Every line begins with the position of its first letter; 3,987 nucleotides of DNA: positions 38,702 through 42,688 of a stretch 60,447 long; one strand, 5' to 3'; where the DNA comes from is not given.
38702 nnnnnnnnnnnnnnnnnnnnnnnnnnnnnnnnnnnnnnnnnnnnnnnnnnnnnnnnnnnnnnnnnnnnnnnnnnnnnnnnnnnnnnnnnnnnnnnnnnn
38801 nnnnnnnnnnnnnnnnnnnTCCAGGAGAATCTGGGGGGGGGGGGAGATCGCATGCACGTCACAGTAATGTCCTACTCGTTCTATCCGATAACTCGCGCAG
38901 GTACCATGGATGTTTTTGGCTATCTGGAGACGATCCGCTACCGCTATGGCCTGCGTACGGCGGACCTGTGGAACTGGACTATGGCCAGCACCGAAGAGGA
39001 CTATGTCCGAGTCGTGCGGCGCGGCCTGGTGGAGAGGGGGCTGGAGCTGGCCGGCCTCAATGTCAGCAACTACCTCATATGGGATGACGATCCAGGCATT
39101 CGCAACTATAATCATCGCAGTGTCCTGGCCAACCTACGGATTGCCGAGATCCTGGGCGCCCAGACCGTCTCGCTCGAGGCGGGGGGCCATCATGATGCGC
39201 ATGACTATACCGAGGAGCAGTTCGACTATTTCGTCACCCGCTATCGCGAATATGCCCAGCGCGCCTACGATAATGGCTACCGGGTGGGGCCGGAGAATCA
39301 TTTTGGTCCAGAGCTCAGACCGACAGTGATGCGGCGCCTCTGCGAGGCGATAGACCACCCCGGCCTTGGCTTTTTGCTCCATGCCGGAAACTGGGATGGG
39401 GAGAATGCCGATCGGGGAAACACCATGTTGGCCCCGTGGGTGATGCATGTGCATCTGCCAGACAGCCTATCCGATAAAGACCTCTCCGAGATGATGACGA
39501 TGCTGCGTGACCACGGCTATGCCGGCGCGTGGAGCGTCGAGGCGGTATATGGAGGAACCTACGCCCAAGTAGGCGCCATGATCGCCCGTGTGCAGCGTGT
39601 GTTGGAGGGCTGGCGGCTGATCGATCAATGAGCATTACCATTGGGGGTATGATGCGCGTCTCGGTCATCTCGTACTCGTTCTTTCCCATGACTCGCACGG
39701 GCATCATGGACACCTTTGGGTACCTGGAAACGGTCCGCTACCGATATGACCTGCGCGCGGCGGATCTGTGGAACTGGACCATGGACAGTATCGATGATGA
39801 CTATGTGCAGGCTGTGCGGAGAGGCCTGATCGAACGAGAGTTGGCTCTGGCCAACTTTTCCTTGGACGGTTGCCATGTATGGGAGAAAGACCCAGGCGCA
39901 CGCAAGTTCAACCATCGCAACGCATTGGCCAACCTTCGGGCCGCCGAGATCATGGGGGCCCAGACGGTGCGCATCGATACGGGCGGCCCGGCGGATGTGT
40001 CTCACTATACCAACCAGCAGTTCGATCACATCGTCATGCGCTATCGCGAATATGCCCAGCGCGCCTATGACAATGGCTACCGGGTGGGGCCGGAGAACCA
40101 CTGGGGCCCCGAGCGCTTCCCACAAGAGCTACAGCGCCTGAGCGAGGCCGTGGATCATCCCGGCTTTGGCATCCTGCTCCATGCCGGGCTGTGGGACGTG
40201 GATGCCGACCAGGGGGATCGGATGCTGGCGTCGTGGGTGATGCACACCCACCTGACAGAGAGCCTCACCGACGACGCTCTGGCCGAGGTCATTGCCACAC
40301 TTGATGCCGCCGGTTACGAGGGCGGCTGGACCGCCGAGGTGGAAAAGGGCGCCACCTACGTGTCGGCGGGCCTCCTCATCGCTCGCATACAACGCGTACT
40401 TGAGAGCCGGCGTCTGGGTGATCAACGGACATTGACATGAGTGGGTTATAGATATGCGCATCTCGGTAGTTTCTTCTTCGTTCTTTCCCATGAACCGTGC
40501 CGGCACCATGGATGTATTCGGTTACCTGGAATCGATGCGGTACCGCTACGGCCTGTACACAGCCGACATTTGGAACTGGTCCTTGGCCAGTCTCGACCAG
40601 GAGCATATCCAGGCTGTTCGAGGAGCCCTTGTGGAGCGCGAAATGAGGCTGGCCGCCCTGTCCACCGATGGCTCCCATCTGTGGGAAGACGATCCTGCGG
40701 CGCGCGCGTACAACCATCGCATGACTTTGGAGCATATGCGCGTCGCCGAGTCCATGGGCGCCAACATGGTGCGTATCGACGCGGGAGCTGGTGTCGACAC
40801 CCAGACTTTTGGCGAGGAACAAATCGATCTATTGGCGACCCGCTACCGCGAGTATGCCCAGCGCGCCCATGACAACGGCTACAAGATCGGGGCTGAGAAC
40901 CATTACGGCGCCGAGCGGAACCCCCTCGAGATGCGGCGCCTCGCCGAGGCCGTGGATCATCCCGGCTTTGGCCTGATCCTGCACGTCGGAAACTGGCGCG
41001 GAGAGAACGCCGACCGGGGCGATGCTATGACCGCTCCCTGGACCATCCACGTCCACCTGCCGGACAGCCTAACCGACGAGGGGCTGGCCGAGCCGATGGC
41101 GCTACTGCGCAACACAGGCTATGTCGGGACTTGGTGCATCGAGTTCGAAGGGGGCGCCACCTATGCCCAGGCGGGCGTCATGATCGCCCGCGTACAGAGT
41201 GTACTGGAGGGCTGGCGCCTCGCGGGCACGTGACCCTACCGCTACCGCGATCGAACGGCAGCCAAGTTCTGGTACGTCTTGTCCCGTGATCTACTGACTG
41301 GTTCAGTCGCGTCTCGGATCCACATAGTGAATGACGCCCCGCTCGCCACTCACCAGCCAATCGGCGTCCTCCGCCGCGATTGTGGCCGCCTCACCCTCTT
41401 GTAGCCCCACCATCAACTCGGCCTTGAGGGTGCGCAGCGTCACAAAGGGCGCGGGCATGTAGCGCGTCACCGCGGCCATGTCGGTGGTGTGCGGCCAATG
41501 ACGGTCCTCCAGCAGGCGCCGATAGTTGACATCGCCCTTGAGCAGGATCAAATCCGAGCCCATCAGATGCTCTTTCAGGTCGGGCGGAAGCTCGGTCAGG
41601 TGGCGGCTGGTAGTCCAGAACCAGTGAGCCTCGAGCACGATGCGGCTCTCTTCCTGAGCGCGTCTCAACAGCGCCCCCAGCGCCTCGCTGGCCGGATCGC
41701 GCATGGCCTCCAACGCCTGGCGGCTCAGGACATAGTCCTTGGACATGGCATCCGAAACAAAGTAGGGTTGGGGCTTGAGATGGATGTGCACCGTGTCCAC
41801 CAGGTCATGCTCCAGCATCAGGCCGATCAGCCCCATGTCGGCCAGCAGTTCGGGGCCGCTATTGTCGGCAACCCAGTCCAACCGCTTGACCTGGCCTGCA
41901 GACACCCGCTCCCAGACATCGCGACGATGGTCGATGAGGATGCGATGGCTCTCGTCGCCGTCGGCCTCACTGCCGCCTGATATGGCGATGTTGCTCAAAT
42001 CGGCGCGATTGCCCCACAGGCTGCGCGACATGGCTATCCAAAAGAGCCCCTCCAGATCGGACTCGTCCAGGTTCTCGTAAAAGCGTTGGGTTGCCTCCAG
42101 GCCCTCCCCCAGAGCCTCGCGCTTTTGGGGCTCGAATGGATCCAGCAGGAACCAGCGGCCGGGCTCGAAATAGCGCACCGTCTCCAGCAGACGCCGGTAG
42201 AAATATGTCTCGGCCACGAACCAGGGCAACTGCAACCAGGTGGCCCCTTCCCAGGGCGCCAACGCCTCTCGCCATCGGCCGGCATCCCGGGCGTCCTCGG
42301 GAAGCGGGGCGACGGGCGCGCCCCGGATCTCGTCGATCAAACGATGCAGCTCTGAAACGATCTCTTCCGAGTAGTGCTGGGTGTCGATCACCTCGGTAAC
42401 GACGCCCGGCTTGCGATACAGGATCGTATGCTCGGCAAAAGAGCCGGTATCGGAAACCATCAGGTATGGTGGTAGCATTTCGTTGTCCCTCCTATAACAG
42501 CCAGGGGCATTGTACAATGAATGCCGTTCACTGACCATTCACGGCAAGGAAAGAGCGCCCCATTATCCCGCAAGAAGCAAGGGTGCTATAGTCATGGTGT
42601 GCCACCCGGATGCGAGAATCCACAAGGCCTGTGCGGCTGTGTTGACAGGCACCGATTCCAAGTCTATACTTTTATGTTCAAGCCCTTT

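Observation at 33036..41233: Nine-gene operon: three Gfo/Idh/MocA oxidoreductases followed by six tandem TIM-barrel paralogues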

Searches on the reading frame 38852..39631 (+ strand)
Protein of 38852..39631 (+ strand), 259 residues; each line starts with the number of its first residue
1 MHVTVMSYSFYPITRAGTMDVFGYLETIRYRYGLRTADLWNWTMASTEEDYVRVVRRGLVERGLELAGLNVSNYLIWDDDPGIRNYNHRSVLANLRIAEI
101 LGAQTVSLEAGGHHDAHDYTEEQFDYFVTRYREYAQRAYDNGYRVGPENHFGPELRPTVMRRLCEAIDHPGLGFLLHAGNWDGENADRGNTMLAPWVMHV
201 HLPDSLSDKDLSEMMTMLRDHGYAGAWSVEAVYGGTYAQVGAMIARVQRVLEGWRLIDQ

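Call 4: search_protein_families(library=pfam, proteins=[window:38852-39631:+], max_evalue=0.01)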
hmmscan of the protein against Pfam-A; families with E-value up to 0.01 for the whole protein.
window:38852-39631:+ (259 aa): 1 family
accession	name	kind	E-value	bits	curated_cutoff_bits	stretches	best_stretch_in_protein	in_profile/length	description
PF01261.30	AP_endonuc_2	-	1.2e-16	61.6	31.1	1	45-232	23-230/249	Xylose isomerase-like TIM barrel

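Call 5: search_protein_families(library=ncbifam, proteins=[window:38852-39631:+], max_evalue=0.01)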
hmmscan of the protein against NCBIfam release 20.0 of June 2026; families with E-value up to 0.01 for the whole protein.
window:38852-39631:+ (259 aa): 0 families

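Call 78: find_related_loci(query=window:38852-39631:+, collection=metagenome_contigs, flank=10000)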
Query window:38852-39631:+ (259 aa) in metagenome_contigs; peptide patterns used: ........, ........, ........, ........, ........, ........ (x = any residue, [..] = any of these).
65 stretches matched a pattern, but none encodes a relative of the query by tblastn (E <= 1e-3).

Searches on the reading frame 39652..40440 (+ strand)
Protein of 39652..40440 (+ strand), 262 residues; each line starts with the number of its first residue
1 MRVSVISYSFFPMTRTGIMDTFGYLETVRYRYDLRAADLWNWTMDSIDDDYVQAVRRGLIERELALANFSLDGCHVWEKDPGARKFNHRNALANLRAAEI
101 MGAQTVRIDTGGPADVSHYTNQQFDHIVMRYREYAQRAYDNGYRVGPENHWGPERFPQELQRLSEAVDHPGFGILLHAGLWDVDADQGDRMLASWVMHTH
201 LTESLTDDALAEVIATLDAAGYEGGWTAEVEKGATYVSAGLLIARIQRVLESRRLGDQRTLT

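Call 4: search_protein_families(library=pfam, proteins=[window:39652-40440:+], max_evalue=0.01)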
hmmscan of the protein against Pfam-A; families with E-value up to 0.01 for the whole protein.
window:39652-40440:+ (262 aa): 1 family
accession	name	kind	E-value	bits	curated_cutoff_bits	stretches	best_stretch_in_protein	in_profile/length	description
PF01261.30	AP_endonuc_2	-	6.3e-12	46.2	31.1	1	45-231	23-230/249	Xylose isomerase-like TIM barrel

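Call 5: search_protein_families(library=ncbifam, proteins=[window:39652-40440:+], max_evalue=0.01)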
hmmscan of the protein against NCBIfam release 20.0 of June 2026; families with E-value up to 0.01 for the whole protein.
window:39652-40440:+ (262 aa): 0 families

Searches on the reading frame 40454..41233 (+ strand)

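Call 4: search_protein_families(library=pfam, proteins=[window:40454-41233:+], max_evalue=0.01)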
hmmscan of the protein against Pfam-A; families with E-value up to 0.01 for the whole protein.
window:40454-41233:+ (259 aa): 1 family
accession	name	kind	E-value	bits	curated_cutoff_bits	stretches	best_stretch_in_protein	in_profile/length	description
PF01261.30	AP_endonuc_2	-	3.5e-18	66.6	31.1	1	43-232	21-230/249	Xylose isomerase-like TIM barrel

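Call 5: search_protein_families(library=ncbifam, proteins=[window:40454-41233:+], max_evalue=0.01)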
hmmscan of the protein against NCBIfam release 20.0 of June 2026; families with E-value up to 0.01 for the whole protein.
window:40454-41233:+ (259 aa): 0 families

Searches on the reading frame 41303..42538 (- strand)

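Call 7: search_protein_families(library=pfam, proteins=[window:41303-42538:-], max_evalue=0.001)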
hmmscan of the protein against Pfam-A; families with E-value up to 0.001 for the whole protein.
window:41303-42538:- (411 aa): 1 family
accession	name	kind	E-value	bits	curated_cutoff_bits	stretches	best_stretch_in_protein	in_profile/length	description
PF01937.24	ARMT1-like_dom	-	2.3e-55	188.4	25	1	41-384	4-308/311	Damage-control phosphatase ARMT1-like domain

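Call 10: search_protein_families(library=ncbifam, proteins=[window:41303-42538:-], max_evalue=0.001)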
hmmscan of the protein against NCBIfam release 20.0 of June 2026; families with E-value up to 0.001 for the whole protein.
window:41303-42538:- (411 aa): 0 families
